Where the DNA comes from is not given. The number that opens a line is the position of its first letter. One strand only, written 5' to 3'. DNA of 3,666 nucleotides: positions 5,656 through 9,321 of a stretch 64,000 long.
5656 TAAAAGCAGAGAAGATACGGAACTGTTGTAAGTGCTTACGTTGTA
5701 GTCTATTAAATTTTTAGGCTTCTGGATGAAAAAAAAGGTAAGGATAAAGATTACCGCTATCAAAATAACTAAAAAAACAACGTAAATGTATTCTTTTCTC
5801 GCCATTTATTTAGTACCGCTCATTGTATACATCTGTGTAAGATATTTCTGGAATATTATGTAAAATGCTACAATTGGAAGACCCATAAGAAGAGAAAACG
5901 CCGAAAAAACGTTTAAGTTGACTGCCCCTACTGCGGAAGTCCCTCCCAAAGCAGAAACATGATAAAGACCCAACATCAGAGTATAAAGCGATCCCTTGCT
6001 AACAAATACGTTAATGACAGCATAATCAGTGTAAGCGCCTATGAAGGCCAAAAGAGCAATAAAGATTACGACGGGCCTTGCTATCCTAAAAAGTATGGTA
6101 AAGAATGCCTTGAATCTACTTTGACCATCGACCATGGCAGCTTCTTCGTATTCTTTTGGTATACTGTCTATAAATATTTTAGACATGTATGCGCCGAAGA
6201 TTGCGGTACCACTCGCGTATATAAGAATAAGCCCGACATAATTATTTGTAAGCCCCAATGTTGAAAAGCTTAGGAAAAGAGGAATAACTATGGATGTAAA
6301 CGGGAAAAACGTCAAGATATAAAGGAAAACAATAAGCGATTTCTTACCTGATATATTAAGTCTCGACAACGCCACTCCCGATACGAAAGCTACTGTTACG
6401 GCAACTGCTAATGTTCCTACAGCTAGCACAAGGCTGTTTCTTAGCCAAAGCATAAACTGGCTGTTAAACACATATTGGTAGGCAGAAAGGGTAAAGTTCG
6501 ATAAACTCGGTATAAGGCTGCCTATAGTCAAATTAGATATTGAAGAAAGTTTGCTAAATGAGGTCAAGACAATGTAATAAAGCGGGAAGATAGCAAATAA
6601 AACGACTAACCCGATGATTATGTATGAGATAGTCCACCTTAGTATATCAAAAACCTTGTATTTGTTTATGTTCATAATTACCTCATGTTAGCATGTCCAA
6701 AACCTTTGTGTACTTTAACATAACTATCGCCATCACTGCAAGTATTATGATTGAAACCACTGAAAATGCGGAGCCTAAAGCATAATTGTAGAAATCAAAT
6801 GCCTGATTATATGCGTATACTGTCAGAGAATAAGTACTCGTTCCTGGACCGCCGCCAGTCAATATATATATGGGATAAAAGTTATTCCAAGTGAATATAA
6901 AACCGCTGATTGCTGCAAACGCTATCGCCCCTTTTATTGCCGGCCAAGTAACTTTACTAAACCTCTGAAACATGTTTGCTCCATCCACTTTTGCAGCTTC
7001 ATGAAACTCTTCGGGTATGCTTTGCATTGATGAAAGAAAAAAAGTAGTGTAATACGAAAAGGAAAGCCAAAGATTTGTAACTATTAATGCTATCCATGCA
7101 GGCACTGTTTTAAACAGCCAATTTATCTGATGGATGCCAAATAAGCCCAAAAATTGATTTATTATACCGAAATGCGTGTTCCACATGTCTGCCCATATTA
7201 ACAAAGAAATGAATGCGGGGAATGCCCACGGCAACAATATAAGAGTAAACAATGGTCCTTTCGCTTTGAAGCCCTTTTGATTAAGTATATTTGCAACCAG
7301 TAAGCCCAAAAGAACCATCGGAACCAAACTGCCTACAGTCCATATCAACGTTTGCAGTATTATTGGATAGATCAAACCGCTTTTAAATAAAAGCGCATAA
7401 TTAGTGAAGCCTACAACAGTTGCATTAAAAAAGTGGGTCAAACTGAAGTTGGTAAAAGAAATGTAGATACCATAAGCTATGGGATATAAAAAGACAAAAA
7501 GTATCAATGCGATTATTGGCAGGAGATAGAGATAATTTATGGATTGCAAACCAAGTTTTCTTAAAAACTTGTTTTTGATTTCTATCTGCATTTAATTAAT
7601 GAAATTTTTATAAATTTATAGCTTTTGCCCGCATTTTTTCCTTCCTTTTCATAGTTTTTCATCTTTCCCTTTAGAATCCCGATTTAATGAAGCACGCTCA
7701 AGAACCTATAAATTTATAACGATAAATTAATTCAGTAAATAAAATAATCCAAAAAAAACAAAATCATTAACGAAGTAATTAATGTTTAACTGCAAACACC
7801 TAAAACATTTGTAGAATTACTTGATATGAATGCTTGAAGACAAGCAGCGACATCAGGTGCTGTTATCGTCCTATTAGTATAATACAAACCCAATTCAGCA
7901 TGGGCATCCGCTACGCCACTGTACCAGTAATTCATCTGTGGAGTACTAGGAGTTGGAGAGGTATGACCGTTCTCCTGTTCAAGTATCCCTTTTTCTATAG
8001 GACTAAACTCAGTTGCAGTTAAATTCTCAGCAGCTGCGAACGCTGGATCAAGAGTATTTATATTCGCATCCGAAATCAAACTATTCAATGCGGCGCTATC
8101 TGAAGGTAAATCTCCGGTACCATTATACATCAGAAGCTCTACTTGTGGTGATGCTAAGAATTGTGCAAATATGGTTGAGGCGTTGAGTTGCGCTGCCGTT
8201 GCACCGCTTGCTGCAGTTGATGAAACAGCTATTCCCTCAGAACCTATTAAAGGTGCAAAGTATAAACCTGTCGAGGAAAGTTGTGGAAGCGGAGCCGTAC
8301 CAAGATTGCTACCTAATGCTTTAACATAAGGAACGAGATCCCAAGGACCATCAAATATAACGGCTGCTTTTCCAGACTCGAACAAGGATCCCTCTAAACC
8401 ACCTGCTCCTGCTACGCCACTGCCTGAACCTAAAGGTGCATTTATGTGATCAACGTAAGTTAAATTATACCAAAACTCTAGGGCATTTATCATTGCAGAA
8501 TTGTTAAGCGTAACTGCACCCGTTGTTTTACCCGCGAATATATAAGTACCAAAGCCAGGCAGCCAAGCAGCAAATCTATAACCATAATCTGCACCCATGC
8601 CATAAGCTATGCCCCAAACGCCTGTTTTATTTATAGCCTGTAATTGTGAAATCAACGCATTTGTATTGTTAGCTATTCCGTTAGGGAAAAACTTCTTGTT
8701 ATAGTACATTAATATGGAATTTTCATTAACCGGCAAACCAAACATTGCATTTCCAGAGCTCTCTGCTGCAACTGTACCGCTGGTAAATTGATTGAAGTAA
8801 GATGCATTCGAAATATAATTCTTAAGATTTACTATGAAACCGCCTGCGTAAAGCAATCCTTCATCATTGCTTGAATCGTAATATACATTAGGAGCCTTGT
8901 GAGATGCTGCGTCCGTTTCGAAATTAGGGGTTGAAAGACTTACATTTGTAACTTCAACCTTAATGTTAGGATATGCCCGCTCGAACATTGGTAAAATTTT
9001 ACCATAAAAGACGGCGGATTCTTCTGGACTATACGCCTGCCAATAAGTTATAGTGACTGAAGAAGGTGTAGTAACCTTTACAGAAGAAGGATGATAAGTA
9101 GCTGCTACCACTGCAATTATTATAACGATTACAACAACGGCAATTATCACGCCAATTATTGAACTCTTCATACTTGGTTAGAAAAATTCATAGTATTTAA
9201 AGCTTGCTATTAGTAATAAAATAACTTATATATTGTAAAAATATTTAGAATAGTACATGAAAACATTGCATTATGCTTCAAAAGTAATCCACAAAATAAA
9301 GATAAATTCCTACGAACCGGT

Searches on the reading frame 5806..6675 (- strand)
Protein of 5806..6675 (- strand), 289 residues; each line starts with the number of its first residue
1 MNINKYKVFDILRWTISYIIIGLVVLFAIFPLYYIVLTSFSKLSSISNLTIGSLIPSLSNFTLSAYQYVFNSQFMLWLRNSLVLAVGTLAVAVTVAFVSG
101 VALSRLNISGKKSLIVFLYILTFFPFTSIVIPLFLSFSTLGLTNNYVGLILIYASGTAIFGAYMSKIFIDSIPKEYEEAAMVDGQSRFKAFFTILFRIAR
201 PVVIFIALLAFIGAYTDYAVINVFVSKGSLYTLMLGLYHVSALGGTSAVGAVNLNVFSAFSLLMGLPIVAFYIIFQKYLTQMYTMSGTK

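Call 65: search_protein_families(library=pfam, proteins=[window:5806-6675:-], max_evalue=0.01)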
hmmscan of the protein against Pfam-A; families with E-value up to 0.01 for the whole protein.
window:5806-6675:- (289 aa): 1 family
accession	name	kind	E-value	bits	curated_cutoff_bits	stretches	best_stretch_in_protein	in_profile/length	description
PF00528.27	BPD_transp_1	-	1.6e-11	44.7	26.4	1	96-281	5-180/184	Binding-protein-dependent transport system inner membrane component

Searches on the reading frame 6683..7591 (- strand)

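Call 65: search_protein_families(library=pfam, proteins=[window:6683-7591:-], max_evalue=0.01)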
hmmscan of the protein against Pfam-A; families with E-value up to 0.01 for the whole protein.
window:6683-7591:- (302 aa): 1 family
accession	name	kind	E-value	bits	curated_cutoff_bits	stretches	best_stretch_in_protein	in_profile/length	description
PF00528.27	BPD_transp_1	-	2e-17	63.9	26.4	1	93-291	2-171/184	Binding-protein-dependent transport system inner membrane component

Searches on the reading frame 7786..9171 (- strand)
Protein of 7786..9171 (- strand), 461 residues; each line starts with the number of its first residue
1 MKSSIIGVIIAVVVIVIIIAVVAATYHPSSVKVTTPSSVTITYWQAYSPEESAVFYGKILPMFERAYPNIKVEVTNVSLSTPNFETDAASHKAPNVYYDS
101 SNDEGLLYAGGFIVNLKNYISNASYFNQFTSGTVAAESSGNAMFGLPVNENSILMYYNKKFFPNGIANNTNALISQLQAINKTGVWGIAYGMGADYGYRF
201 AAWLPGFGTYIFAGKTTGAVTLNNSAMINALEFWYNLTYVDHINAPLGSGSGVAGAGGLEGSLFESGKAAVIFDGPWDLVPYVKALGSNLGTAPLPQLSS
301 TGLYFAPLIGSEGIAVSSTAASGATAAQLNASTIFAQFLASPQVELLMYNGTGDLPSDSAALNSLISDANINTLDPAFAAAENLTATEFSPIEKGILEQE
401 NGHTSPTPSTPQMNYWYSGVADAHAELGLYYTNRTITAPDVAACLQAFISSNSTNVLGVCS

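Call 65: search_protein_families(library=pfam, proteins=[window:7786-9171:-], max_evalue=0.01)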
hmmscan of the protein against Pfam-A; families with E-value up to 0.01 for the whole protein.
window:7786-9171:- (461 aa): 3 families
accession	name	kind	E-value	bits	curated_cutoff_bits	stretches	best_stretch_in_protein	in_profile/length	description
PF13416.11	SBP_bac_8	-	2.6e-18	67.3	27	1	62-363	5-267/279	Bacterial extracellular solute-binding protein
PF01547.30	SBP_bac_1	-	1.8e-17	64.7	26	1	54-342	9-303/307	Bacterial extracellular solute-binding protein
PF07790.16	Pilin_N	-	0.0016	19.7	25.2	1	3-46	4-47/78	Archaeal Type IV pilin, N-terminal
